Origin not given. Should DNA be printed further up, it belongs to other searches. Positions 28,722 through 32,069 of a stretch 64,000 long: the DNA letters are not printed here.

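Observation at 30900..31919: Long acidic intrinsically disordered N-terminal region (~330 aa) on the 1015-aa operon protein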

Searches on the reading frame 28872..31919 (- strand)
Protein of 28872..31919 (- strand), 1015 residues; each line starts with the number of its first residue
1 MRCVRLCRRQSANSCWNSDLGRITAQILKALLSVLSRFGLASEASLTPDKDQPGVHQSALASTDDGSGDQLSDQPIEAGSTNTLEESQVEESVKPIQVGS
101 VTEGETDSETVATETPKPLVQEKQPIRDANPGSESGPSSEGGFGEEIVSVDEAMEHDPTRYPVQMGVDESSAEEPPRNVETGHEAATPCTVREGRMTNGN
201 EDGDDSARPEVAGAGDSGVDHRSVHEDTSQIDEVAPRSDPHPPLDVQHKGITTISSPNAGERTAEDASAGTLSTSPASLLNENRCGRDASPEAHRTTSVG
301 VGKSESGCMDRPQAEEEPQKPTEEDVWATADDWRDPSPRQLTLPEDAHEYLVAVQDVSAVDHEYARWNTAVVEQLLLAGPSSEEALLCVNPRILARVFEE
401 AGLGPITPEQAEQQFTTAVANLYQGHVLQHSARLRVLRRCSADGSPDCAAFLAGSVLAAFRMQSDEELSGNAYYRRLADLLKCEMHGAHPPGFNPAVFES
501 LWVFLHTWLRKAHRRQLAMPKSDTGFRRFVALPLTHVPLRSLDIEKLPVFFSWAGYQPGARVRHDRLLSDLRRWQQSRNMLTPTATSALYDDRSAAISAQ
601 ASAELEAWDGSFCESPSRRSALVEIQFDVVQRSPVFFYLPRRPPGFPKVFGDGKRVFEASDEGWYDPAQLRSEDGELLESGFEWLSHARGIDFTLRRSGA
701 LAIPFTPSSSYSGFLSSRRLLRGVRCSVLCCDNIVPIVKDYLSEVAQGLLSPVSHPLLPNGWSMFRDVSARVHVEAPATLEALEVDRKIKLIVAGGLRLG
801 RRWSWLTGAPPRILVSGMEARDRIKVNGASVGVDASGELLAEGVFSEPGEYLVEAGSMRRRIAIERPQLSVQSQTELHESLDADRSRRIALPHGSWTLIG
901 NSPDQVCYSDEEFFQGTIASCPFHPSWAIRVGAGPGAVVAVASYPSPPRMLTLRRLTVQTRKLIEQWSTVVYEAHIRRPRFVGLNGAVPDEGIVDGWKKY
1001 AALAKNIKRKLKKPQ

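Call 5: search_protein_families(library=padloc, proteins=[window:28872-31919:-])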
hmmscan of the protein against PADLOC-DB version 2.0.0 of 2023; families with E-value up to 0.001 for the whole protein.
window:28872-31919:- (1015 aa): 9 families
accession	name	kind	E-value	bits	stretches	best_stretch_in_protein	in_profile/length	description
PDLC00023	DruF2|DruF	-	1.7e-36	123.7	2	362-617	7-267/1011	Unknown function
PDLC00016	DruF2|DruF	-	3.7e-30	102.6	2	353-617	13-284/1030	Unknown function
PDLC00054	DruF4|DruF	-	1.4e-22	77.9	2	364-615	3-251/678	Unknown function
PDLC00021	DruF2|DruF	-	2.1e-22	77.5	2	446-618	82-254/676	Unknown function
PDLC00017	DruF2|DruF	-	2e-21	73.9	1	360-788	7-444/693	Unknown function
PDLC00052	DruF4|DruF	-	1.8e-20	70.7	1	360-631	6-281/692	Unknown function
PDLC00020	DruF2|DruF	-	2.5e-18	63.6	1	360-629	6-281/693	Unknown function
PDLC00053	DruF4|DruF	-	1.8e-14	51.3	1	363-597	2-239/689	Unknown function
PDLC00055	DruF4|DruF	-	2e-11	41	1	434-621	67-273/703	Unknown function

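Call 6: search_protein_families(library=pfam, proteins=[window:28872-31919:-])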
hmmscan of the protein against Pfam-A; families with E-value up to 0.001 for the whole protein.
window:28872-31919:- (1015 aa): 0 families

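Call 9: find_homologous_proteins(query=window:28872-31919:-)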
Query window:28872-31919:- (1015 aa): 51 proteins with E <= 0.001 among 8000 candidates.
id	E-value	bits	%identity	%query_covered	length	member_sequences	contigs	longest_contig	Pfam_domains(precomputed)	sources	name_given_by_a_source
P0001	0.0e+0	1755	78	100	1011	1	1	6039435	-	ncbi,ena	-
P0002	0.0e+0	1712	78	98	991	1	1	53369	-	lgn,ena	-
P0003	0.0e+0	1709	78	97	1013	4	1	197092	-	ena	-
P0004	0.0e+0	1658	74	98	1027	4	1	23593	-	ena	-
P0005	0.0e+0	1624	71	100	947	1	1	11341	-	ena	-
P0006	0.0e+0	1580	71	98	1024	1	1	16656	-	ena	-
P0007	0.0e+0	1571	72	100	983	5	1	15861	-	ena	-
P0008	0.0e+0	1521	71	98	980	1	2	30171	-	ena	-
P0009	0.0e+0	1494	67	100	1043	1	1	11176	-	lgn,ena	-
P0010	0.0e+0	1464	100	63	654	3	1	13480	-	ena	-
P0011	0.0e+0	1408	65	100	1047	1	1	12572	-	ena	-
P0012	0.0e+0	1392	66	98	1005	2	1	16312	-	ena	-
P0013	0.0e+0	1384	65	100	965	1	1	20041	-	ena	-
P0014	0.0e+0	1362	65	100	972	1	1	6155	-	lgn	-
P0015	0.0e+0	1319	62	98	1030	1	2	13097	-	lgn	-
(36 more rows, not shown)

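Call 10: find_encoding_contigs(protein=window:28872-31919:-, flank=10000)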
Protein window:28872-31919:- (1015 aa): no gene with exactly this product is on record in the collection.

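Call 24: find_related_loci(query=A2, collection=genome_contigs, flank=9000)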
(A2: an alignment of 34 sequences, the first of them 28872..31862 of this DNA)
Query A2 (996 aa) in genome_contigs; peptide patterns used: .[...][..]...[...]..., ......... (x = any residue, [..] = any of these).
78 stretches matched a pattern; 15 encode a relative of the query (tblastn E <= 1e-3); 15 distinct loci.
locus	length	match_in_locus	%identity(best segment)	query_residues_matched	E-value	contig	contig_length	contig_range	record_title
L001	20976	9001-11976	78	1-996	0e+0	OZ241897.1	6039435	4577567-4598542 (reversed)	MAG: Acidobacteriota bacterium isolate 7b4b86e9-9a4d-44db-aaa0-056d26db6e00 genome assembly, chromosome: 1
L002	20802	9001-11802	74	1-996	0e+0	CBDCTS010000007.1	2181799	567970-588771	MAG: Terriglobia bacterium isolate 6dc17036-7920-4a95-afe7-226df0c4525f genome assembly, contig: contig_6, whole genome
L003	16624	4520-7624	58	1-996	0e+0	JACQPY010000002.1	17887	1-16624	MAG: Candidatus Kerfeldbacteria bacterium isolate NC_groundwater_1319_Ag_S-0.2um_58_88 S_p2_S4_coassembly_k141_565818, w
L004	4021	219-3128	56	7-994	0e+0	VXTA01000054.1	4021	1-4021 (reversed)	MAG: Chloroflexi bacterium isolate SB0665_bin_29 NODE_7230_length_4021_cov_2.912758, whole genome shotgun sequence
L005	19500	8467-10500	69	318-994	0e+0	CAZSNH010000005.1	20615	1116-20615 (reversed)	MAG TPA_asm: uncultured Hyphomicrobium sp. isolate binchicken_co107_289 genome assembly, contig: NODE_6422_length_20615_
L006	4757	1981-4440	60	178-996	0e+0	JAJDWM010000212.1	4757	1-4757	MAG: Bryobacterales bacterium isolate jk18x25bins.29 k141_476380, whole genome shotgun sequence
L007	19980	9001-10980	65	327-985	0e+0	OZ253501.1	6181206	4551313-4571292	MAG: Candidatus Latescibacterota bacterium isolate f485d00f-16df-4488-a4d1-ddfd292eb512 genome assembly, chromosome: 1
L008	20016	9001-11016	59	318-993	0e+0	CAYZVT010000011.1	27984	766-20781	MAG TPA_asm: uncultured Pirellulales bacterium isolate SRP263527_co1_258 genome assembly, contig: NODE_1322_length_27984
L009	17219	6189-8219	63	318-993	0e+0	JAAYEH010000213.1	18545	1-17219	MAG: Rhodopirellula sp. isolate AS06rmzACSIP_8 252058_AS06, whole genome shotgun sequence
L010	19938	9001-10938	47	342-993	1e-175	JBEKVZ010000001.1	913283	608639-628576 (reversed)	MAG: Gemmatimonadales bacterium isolate SPRUCE 616 SPRUCE_616_1, whole genome shotgun sequence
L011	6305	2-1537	53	481-993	3e-174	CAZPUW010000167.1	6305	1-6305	MAG TPA_asm: uncultured bacterium isolate binchicken_co54_364 genome assembly, contig: NODE_22960_length_6305_cov_4.9844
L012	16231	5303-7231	46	345-993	6e-168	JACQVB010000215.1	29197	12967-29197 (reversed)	MAG: Gemmatimonadetes bacterium isolate NC_groundwater_1452_Ag_S-0.65um_65_21 S_p65_S5_coassembly_k141_3999119, whole ge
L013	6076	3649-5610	44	342-994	2e-168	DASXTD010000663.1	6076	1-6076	MAG TPA_asm: Chloroflexota bacterium isolate SMAG_U4683 k141_2667159, whole genome shotgun sequence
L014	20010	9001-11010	56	320-994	0e+0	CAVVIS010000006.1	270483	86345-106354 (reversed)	MAG: Blastocatellia bacterium isolate MFD01916.bin.1.77 genome assembly, contig: contig_6173, whole genome shotgun seque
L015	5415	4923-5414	60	319-482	7e-57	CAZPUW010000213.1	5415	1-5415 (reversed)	MAG TPA_asm: uncultured bacterium isolate binchicken_co54_364 genome assembly, contig: NODE_28571_length_5415_cov_4.4664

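Call 32: search_protein_representatives(protein=window:28872-31862:-)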
Query: 996 residues. Proteins with E-value up to 0.001 (for the whole library): 964; up to 1e-10: 441; up to 1e-30: 160. The best 150 are listed.
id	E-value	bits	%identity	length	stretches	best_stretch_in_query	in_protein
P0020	0.0e+00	1156.2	60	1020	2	160-995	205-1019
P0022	0.0e+00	1138.3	71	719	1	304-996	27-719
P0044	5.7e-277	938.6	57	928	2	324-994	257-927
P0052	4.1e-268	909.2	50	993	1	60-994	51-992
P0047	7.0e-264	895.2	56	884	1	210-994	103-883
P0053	1.2e-240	818.3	53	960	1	317-993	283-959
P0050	9.0e-238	808.8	54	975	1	317-994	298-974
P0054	6.3e-217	739.8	50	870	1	285-994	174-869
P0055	2.9e-210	717.7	48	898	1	319-994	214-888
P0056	6.9e-205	700.0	48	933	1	318-992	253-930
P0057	7.9e-196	670.0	48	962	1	319-994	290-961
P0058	1.3e-188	646.1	47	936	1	328-991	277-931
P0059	6.7e-188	643.7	44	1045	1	277-994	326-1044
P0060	9.9e-181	620.0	46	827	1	308-995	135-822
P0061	2.9e-179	615.2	46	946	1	316-994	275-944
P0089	2.0e-133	463.4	37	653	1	343-993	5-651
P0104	2.6e-123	429.9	38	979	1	342-993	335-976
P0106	1.2e-122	427.7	38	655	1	343-993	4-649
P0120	1.7e-109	384.2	35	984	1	309-993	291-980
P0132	5.5e-98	346.1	31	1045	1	343-993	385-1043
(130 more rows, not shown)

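Call 33: predict_structure(alignment_id=A2)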
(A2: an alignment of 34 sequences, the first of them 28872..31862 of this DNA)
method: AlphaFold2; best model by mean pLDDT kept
length: 996 residues; sequences in the alignment: 34
mean_pLDDT: 57.4   pTM: 0.38
mean pLDDT of the five models: 57.4, 56.1, 55.7, 55.3, 55.1
residues with pLDDT >= 90: 90; 70-90: 316; 50-70: 161; < 50: 429
segments of 3 or more residues with pLDDT < 50: 20-325, 334-339, 447-449, 504-506, 595-616, 619-622, 624-627, 639-647, 669-675, 688-700, 762-770, 776-789, 848-865, 892-897
pLDDT, mean of each block of 10 residues (from residue 1): 79 69 33 29 26 26 24 24 24 27 26 31 24 26 24 25 26 26 29 26 28 31 29 27 26 25 24 28 24 30 30 30 45 49 85 88 78 89 88 94 87 84 84 94 64 83 84 86 90 86 58 83 87 90 89 91 85 87 86 48 28 43 50 50 41 71 56 51 58 38 62 83 80 77 79 62 38 47 46 62 74 67 71 67 58 31 47 73 84 46 80 73 76 76 88 88 68 84 90 64
secondary structure, 60 per line:
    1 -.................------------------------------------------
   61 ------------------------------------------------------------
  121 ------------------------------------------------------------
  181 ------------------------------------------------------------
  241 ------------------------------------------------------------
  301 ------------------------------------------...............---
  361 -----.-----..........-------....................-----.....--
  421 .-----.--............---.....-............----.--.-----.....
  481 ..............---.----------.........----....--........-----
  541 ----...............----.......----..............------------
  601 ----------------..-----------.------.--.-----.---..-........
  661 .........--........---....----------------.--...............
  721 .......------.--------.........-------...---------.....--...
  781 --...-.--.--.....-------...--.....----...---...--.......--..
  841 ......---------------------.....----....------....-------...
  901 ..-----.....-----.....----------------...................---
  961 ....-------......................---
elements in order (helices of 4 or more, strands of 3 or more residues): H2-18 H343-357 H372-381 H389-408 H414-418 H430-441 H445-449 H451-462 H476-494 H509-517 H522-525 H528-535 H545-559 H564-570 H575-588 H653-661 E662-669 E672-679 E683-686 E706-712 H713-727 E743-751 E771-775 E778-780 E783-785 E793-797 E805-807 E810-814 E819-821 E830-836 E839-846 E868-872 E877-880 E887-890 E898-902 E908-912 E918-922 H939-957 E961-964 H972-993

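Call 37: find_encoding_contigs(protein=P0132, flank=9000, max_places=2)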
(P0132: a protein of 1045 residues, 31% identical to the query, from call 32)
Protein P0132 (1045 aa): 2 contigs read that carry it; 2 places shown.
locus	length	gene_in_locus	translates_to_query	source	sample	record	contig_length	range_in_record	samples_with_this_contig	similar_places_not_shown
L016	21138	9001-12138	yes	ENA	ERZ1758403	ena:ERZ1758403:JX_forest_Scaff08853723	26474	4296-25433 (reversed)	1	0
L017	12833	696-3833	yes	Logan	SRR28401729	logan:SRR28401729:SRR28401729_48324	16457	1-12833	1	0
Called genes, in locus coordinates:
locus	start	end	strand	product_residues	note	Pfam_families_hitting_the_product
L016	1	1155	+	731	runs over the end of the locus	?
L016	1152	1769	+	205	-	PF00072:Response_reg, PF00196:GerE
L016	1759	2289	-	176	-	-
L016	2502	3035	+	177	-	PF04542:Sigma70_r2, PF08281:Sigma70_r4_2, PF04545:Sigma70_r4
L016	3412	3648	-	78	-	-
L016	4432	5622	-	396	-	-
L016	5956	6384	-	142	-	PF01850:PIN (weak)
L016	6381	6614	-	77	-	PF02604:PhdYeFM_antitox (weak)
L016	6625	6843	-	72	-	-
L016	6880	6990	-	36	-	-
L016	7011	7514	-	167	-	PF04828:GFA (faint)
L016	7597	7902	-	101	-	-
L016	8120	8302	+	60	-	-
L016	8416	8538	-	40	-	-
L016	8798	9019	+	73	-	-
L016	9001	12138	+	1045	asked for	-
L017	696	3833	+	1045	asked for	-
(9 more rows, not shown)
